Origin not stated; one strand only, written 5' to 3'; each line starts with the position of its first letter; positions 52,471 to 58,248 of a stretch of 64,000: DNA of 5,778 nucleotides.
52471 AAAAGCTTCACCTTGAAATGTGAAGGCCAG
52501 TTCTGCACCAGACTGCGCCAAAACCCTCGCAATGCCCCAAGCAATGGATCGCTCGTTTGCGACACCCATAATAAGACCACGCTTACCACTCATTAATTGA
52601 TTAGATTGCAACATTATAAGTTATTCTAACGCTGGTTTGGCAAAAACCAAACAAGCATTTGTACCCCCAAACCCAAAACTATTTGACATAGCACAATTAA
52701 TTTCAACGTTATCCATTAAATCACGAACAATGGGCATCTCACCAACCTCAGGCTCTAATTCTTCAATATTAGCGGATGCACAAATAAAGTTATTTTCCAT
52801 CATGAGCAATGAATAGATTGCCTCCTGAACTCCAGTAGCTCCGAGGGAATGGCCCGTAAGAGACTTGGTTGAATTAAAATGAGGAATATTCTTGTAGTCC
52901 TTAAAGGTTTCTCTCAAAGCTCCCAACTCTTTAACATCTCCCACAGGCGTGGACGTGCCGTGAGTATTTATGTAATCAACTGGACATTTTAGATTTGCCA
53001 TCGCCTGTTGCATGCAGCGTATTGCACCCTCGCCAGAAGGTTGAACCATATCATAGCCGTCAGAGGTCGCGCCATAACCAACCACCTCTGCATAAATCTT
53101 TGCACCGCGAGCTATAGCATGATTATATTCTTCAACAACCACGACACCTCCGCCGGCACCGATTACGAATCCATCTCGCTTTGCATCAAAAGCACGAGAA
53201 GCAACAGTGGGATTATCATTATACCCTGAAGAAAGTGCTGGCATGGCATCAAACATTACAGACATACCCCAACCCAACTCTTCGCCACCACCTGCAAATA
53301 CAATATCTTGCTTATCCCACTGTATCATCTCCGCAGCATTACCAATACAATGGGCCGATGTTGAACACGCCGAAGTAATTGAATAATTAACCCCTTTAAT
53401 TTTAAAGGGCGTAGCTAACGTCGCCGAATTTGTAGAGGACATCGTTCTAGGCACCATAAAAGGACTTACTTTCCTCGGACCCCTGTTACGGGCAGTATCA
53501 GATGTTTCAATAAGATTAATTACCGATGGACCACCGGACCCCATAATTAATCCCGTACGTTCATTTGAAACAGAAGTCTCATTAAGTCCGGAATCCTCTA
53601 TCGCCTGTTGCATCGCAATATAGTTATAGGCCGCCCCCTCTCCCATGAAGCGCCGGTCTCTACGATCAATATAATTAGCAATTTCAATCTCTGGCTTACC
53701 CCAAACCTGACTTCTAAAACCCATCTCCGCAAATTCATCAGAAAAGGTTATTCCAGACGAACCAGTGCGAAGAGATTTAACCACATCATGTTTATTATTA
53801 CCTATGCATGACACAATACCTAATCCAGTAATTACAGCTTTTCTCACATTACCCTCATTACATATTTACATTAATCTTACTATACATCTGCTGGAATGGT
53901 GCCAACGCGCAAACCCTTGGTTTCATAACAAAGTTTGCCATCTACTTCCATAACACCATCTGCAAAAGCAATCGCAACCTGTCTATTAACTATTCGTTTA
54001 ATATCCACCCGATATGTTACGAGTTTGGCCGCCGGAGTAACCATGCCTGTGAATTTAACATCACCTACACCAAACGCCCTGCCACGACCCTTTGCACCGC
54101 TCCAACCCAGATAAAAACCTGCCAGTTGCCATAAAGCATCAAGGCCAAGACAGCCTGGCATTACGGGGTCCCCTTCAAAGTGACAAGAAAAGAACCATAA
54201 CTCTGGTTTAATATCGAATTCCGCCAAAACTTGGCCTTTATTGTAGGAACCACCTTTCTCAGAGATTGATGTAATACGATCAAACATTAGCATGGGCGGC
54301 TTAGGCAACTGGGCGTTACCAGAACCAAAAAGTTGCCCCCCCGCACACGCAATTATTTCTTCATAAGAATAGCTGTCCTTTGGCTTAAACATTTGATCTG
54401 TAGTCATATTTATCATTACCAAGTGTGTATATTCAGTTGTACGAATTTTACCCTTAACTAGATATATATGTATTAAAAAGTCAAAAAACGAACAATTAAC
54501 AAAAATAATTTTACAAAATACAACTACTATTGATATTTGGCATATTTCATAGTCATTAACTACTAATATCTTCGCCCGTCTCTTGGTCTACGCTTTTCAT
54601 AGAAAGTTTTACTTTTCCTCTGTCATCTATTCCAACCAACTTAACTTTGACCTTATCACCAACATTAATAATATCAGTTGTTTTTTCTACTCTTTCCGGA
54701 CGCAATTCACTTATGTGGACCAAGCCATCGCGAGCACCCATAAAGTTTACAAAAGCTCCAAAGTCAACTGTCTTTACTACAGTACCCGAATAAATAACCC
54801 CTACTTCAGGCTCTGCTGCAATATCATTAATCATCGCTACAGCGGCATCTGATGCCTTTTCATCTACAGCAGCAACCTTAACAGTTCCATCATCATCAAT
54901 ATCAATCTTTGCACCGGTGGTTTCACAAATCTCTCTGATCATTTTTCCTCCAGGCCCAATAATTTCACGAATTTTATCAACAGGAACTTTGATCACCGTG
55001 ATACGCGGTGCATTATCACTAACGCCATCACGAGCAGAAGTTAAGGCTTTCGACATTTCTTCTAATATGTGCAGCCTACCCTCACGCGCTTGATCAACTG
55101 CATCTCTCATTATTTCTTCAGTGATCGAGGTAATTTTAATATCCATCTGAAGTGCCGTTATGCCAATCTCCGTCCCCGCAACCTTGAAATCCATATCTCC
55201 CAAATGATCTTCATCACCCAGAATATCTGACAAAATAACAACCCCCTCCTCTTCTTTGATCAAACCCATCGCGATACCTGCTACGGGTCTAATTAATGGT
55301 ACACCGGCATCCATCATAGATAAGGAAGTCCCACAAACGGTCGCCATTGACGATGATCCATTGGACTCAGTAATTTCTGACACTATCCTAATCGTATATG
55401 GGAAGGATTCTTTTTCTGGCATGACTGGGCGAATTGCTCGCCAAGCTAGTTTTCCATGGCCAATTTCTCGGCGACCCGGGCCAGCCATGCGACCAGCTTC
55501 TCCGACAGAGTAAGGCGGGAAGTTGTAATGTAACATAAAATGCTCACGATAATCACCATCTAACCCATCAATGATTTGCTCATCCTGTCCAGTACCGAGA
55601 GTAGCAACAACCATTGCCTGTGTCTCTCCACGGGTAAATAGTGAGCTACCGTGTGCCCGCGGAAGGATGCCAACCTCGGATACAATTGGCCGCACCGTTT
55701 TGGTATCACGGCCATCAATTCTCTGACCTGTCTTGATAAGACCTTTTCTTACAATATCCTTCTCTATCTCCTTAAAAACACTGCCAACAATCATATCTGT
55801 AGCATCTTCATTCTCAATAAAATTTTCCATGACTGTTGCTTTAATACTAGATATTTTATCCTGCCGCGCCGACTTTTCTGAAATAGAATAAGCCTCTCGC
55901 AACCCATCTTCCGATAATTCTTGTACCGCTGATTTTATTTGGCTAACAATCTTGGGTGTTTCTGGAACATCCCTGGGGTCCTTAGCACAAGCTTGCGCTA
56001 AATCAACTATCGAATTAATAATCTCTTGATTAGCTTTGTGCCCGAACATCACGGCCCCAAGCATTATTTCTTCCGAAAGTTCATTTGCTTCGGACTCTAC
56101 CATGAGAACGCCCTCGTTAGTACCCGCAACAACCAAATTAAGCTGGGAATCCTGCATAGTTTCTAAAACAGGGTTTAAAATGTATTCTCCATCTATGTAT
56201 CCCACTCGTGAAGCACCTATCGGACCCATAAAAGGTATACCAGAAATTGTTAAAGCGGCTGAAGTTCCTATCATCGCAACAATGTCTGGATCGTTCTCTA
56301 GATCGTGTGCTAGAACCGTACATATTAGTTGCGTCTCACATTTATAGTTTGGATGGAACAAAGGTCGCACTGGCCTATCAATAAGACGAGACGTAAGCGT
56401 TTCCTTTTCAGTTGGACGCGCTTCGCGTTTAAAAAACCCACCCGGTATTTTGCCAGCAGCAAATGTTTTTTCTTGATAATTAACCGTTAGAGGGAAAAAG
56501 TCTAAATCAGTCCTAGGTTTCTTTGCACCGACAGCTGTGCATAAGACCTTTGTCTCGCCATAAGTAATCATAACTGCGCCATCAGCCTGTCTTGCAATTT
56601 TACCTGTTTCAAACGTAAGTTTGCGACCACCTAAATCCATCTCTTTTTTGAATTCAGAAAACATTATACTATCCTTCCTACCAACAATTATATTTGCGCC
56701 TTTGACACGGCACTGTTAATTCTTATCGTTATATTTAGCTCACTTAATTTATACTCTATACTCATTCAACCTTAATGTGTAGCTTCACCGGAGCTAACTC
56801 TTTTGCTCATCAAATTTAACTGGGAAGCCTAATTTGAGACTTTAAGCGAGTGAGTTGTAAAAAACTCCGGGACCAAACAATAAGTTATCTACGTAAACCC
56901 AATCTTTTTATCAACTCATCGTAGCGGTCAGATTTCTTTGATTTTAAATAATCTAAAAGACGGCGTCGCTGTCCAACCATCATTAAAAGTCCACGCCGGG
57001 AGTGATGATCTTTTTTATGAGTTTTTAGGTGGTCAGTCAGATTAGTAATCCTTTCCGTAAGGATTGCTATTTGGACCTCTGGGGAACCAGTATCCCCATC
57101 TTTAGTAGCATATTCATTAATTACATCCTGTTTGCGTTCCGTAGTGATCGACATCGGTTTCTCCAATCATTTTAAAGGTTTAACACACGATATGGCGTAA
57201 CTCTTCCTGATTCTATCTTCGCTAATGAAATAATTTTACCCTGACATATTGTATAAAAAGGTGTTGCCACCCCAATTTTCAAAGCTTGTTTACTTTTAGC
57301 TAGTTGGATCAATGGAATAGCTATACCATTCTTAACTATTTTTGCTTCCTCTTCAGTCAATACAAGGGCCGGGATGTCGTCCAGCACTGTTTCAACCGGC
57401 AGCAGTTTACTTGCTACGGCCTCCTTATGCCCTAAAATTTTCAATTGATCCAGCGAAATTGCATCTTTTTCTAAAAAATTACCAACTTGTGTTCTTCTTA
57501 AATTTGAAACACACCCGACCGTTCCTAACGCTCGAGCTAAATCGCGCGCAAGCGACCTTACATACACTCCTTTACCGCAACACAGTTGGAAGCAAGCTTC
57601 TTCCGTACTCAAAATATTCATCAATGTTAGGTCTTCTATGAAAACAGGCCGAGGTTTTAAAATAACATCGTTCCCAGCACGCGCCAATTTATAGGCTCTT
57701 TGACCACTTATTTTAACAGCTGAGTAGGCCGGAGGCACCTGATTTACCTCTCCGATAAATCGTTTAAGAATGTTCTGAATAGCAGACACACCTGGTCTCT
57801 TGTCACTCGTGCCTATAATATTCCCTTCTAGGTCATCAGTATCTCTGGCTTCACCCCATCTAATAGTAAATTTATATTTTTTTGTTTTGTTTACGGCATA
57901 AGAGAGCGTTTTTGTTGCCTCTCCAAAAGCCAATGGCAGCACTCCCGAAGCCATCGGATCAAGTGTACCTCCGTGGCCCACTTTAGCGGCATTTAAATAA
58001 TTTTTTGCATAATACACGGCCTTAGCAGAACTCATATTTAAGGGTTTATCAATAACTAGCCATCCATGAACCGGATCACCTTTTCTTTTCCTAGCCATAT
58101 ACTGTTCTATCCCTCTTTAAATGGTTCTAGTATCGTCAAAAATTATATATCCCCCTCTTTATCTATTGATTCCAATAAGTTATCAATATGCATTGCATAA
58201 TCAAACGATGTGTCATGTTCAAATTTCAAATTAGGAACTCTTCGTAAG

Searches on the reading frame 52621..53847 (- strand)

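Call 16: search_protein_families(library=ncbifam, proteins=[window:52621-53847:-], max_evalue=0.00001)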
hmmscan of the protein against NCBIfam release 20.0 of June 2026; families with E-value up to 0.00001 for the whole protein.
window:52621-53847:- (408 aa): 19 families
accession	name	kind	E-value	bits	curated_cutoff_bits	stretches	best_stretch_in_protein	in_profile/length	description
NF005935.0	PRK07967.1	equivalog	2.9e-207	688.4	630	1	1-404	1-403/406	beta-ketoacyl-ACP synthase I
TIGR03150.1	fabF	equivalog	2.3e-118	395.4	493.75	1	2-402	1-406/407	beta-ketoacyl-ACP synthase II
NF005589.0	PRK07314.1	subfamily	1.2e-116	389.9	387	1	1-404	3-411/413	beta-ketoacyl-ACP synthase II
NF004970.0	PRK06333.1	subfamily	2e-103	346.5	525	1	1-404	3-421/424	beta-ketoacyl-ACP synthase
NF006274.0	PRK08439.1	equivalog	3.7e-90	302.6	621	1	1-404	1-405/406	beta-ketoacyl-ACP synthase II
NF006434.0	PRK08722.1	equivalog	2.6e-86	290.1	759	1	2-404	4-413/414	beta-ketoacyl-ACP synthase II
NF006587.0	PRK09116.1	equivalog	3.2e-83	279.8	470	1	1-404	1-406/408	beta-ketoacyl-ACP synthase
NF005916.1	PRK07910.1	equivalog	2.1e-66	224.5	560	1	3-404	13-417/418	KasA/KasB family beta-ketoacyl-ACP synthase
NF005490.0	PRK07103.1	equivalog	7.9e-66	222.8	445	1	2-404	4-412/414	polyketide beta-ketoacyl:acyl carrier protein synthase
NF006618.0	PRK09185.1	subfamily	2.6e-57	194.6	407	1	2-404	3-392/394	beta-ketoacyl-ACP synthase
NF005076.0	PRK06501.1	equivalog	2.6e-56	191.3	629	1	5-404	14-422/425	beta-ketoacyl-ACP synthase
NF058662.1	cispenta_AmcF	equivalog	9.9e-49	166.3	325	1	4-403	2-368/369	cispentacin biosynthesis acyltransferase subunit AmcF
NF004618.0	PRK05952.1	equivalog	5.9e-47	160.4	455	1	3-404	3-382/384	beta-ketoacyl-ACP synthase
NF045894.1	PKS_plus_SDR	equivalog_domain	8.9e-27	93.1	1740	1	81-402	100-424/1515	type I polyketide synthase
NF040607.1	mycolic_Pks13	equivalog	1.6e-22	78.9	2100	1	81-403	198-524/1680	polyketide synthase Pks13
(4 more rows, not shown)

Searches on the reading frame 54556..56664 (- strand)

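Call 16: search_protein_families(library=ncbifam, proteins=[window:54556-56664:-], max_evalue=0.00001)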
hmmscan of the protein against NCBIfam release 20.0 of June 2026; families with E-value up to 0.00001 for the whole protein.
window:54556-56664:- (702 aa): 32 families (the best 25 are shown)
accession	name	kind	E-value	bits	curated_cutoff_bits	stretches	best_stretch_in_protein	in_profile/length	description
TIGR03591.1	polynuc_phos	equivalog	0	1047.4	525.05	1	11-691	2-688/689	polyribonucleotide nucleotidyltransferase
NF008805.1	PRK11824.1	equivalog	0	1025.7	471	1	7-691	2-682/683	polyribonucleotide nucleotidyltransferase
TIGR02696.1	pppGpp_PNP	exception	2.4e-207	690.7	1106.75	1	10-687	13-718/720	guanosine pentaphosphate synthetase I/polyribonucleotide nucleotidyltransferase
TIGR02065.1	ECX1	equivalog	4e-34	117.9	318.7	1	309-542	3-227/230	exosome complex exonuclease Rrp41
NF005208.0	PRK06676.1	equivalog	3.1e-17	62.7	368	1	614-695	271-353/391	30S ribosomal protein S1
NF000907.0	PRK00087.1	equivalog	3.5e-17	61.8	624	1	615-696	557-639/671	bifunctional 4-hydroxy-3-methylbut-2-enyl diphosphate reductase/30S ribosomal protein S1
NF004473.0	PRK05807.1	equivalog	4.4e-16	59.5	178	1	620-694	4-77/136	S1 domain-containing RNA-binding protein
NF006363.0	PRK08582.1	equivalog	1.5e-15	57.6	171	1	620-696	4-81/140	S1 domain-containing RNA-binding protein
NF005973.0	PRK08059.1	equivalog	4.7e-15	55.8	148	1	619-695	5-82/123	S1 domain-containing post-transcriptional regulator GSP13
NF004952.0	PRK06299.1-2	equivalog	6.7e-15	54.4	524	1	620-696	217-293/580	30S ribosomal protein S1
NF040579.1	S1_dom_CvfD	subfamily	1.1e-14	54.7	117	1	620-696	2-79/113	CvfD/Ygs/GSP13 family RNA-binding post-transcriptional regulator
NF010379.0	PRK13806.1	equivalog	1.2e-14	53.8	648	1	620-695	201-281/491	30S ribosomal protein S1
NF005911.0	PRK07899.1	equivalog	7.3e-14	51.3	691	1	615-698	287-371/486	30S ribosomal protein S1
NF004954.0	PRK06299.1-4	equivalog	1.3e-11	43.5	727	1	600-700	174-270/560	30S ribosomal protein S1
NF005639.0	PRK07400.1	equivalog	2.3e-11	43.1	460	1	615-700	190-275/318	30S ribosomal protein S1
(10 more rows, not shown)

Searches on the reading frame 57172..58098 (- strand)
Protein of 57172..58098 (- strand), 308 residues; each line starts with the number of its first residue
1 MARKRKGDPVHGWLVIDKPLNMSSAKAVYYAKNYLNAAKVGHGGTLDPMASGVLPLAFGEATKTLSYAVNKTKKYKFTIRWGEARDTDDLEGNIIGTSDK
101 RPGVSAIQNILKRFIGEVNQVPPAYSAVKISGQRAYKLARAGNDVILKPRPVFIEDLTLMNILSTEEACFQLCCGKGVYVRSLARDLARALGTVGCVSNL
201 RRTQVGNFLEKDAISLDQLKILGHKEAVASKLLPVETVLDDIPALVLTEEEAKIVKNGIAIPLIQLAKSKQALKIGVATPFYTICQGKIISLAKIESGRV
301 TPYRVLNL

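Call 36: search_protein_families(library=ncbifam, proteins=[window:57172-58098:-], max_evalue=1e-10)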
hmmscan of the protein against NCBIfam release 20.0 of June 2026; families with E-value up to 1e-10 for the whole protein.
window:57172-58098:- (308 aa): 3 families
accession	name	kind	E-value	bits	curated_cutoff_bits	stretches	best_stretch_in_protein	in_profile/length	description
TIGR00431.1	TruB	equivalog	1.8e-63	214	151.45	1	11-219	2-210/210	tRNA pseudouridine(55) synthase TruB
NF003280.0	PRK04270.1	equivalog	6e-33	114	242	1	11-279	31-271/323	RNA-guided pseudouridylation complex pseudouridine synthase subunit Cbf5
TIGR00425.1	CBF5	equivalog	8e-29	100.8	238.15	1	11-281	34-276/322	RNA-guided pseudouridylation complex pseudouridine synthase subunit Cbf5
